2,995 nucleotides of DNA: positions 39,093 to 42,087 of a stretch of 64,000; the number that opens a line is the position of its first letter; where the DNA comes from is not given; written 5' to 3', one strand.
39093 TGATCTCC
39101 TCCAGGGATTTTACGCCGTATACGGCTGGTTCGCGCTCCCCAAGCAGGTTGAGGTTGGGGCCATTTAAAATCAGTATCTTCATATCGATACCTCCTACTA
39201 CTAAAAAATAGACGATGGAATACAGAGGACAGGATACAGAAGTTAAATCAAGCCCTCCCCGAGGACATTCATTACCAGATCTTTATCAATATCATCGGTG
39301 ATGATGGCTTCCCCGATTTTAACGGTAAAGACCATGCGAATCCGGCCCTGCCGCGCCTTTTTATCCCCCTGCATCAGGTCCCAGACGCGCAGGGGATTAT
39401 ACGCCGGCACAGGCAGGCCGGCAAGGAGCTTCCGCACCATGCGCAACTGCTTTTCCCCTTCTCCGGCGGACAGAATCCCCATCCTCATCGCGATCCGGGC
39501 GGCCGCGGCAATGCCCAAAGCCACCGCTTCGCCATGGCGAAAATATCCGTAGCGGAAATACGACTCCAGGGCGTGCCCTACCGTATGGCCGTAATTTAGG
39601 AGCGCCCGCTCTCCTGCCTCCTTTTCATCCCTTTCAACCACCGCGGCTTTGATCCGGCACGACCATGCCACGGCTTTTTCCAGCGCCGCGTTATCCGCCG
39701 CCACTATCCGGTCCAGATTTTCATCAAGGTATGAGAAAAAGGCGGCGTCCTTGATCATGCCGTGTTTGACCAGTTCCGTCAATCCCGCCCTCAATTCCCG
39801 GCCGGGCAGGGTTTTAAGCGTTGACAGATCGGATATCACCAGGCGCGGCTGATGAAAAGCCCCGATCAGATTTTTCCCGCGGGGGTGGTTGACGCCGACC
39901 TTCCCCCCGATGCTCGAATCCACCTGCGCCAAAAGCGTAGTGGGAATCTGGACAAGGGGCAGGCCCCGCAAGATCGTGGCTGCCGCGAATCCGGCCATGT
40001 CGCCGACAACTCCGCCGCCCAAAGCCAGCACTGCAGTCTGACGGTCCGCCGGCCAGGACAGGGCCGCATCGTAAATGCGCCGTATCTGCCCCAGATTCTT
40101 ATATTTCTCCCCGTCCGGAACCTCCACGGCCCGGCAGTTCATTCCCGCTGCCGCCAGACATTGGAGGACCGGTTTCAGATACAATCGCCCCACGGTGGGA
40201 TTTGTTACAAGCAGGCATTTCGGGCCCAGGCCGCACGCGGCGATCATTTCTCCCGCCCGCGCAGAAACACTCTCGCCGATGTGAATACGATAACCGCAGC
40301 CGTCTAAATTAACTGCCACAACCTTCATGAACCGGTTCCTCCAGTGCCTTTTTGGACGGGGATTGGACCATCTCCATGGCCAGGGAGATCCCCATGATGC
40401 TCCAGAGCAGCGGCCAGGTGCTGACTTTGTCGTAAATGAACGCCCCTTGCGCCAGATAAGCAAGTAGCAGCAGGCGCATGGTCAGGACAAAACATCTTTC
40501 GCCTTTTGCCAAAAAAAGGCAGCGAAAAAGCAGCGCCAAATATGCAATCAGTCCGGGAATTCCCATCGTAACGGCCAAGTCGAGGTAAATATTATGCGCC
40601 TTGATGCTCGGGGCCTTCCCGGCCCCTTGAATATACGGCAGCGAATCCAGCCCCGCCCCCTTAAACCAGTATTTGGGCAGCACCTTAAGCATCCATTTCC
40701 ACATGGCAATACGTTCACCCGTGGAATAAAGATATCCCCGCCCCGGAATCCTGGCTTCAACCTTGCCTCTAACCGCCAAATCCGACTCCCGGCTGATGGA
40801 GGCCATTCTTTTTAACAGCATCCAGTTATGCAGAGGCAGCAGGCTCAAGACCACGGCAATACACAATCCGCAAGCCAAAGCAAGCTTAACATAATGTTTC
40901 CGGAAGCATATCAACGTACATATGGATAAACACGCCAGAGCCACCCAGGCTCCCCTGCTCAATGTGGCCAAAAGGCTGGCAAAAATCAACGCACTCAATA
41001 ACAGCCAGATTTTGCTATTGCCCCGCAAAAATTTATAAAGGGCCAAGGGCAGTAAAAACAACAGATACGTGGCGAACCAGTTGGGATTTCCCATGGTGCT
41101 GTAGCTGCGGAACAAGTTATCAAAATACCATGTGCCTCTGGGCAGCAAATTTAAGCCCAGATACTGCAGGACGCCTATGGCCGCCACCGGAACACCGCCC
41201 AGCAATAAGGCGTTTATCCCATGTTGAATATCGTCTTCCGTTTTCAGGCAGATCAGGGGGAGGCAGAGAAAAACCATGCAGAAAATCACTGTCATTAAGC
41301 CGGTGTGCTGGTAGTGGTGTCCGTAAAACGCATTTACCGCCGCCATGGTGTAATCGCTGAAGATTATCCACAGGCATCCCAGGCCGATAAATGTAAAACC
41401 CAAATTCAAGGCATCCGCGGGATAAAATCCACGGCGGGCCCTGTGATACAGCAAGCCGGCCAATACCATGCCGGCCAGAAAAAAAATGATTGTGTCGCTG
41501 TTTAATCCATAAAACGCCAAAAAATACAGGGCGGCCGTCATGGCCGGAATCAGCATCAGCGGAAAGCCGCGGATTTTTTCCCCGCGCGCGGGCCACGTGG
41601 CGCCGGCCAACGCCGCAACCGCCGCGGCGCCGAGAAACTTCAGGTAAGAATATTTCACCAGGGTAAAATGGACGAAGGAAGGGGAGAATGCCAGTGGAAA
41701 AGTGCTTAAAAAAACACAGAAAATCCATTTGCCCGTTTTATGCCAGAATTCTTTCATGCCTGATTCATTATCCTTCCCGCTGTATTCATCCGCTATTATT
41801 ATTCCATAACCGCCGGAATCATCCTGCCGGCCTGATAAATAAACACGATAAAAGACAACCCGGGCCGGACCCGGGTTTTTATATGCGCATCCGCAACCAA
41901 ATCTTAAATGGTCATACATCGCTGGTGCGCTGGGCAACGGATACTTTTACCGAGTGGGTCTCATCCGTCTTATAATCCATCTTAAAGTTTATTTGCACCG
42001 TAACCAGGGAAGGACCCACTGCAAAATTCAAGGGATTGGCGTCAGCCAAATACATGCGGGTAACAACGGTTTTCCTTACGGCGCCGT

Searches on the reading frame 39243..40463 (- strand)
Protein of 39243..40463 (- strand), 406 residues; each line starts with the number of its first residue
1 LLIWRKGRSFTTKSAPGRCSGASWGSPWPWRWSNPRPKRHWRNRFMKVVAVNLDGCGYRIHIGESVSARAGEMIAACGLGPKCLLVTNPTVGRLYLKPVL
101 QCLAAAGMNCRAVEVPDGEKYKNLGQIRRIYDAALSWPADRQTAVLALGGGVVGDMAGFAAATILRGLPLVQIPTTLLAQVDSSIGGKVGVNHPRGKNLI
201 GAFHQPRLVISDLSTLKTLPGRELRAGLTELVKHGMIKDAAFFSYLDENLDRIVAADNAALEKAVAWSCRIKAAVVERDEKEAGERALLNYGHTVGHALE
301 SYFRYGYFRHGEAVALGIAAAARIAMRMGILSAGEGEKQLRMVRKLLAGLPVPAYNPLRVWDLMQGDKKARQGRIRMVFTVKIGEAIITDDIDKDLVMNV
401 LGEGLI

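Call 7: search_protein_families(library=pfam, proteins=[window:39243-40463:-], max_evalue=0.01)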
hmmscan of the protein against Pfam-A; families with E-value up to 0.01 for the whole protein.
window:39243-40463:- (406 aa): 4 families
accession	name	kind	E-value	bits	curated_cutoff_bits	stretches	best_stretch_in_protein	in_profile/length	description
PF01761.26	DHQ_synthase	-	4.8e-46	155.6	24.2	1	113-225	2-114/115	3-dehydroquinate synthase N-terminal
PF24621.2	DHQS_C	-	1.3e-42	145.6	27.6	1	227-370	1-144/144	3-dehydroquinate synthase C-terminal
PF13685.12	Fe-ADH_2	-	5.6e-08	33.4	28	1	62-177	2-108/149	Iron-containing alcohol dehydrogenase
PF00465.25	Fe-ADH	-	3.8e-07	30.3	31.3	1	59-177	3-131/168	Iron-containing alcohol dehydrogenase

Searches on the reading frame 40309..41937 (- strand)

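Call 7: search_protein_families(library=pfam, proteins=[window:40309-41937:-], max_evalue=0.01)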
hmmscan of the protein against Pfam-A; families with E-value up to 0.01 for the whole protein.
window:40309-41937:- (542 aa): 1 family
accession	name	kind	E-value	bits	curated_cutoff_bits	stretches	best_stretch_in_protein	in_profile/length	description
PF04932.20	Wzy_C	-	3.7e-19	69.4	31.7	1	314-467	2-149/149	O-Antigen ligase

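Call 75: search_protein_families(library=ncbifam, proteins=[window:40309-41937:-], max_evalue=0.1)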
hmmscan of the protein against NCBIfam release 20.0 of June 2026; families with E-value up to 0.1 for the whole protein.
window:40309-41937:- (542 aa): 2 families
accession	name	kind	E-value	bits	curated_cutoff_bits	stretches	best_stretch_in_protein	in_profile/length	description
TIGR00947.1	2A73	equivalog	2.2e-10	40.2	366.4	1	182-473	74-361/425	IctB family putative bicarbonate transporter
NF012031.0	PRK15487.1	equivalog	2.9e-07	29.9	277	1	291-364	168-242/404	O-antigen ligase RfaL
